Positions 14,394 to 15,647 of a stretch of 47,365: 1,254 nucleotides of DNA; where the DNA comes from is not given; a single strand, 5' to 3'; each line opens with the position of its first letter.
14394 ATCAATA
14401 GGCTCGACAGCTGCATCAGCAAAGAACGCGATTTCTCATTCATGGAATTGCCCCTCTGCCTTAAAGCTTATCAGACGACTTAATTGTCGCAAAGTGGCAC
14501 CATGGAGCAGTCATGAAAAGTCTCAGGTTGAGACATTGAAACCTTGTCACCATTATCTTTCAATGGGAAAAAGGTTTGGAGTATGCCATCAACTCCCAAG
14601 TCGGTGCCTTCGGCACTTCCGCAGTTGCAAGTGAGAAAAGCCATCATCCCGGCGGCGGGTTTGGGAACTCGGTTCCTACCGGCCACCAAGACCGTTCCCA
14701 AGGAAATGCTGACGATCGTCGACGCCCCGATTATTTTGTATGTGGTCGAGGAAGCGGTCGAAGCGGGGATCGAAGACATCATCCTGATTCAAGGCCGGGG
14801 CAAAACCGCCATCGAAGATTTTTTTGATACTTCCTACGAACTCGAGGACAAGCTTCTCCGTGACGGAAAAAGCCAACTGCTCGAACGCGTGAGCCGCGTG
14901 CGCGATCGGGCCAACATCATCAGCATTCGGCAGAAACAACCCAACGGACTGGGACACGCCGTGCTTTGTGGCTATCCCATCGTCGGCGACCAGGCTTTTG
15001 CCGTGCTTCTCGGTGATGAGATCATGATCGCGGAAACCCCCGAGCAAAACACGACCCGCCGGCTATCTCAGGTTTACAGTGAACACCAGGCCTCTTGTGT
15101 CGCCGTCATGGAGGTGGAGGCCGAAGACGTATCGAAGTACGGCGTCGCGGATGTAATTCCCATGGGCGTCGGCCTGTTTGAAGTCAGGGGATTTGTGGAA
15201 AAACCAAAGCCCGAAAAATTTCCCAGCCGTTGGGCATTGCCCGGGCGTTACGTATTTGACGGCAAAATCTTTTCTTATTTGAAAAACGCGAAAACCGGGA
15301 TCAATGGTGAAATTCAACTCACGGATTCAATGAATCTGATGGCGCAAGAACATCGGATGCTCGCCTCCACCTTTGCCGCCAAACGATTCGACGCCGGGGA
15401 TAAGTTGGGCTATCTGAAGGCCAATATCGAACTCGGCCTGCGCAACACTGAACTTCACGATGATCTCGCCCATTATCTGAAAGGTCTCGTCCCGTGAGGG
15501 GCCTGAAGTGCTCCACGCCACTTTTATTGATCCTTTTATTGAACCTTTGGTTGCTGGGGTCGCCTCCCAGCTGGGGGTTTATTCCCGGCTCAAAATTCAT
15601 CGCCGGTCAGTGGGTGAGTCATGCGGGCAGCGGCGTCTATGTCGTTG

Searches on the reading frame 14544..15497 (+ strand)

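Call 27: search_protein_families(library=pfam, proteins=[window:14544-15497:+])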
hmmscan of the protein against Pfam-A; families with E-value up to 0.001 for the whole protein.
window:14544-15497:+ (317 aa): 2 families
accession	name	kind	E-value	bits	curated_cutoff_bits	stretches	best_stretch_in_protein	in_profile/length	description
PF00483.29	NTP_transferase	-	5.9e-27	95.3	21.2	1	32-294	1-239/245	Nucleotidyl transferase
PF12804.13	NTP_transf_3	-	0.0002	22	27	1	33-188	1-121/160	MobA-like NTP transferase domain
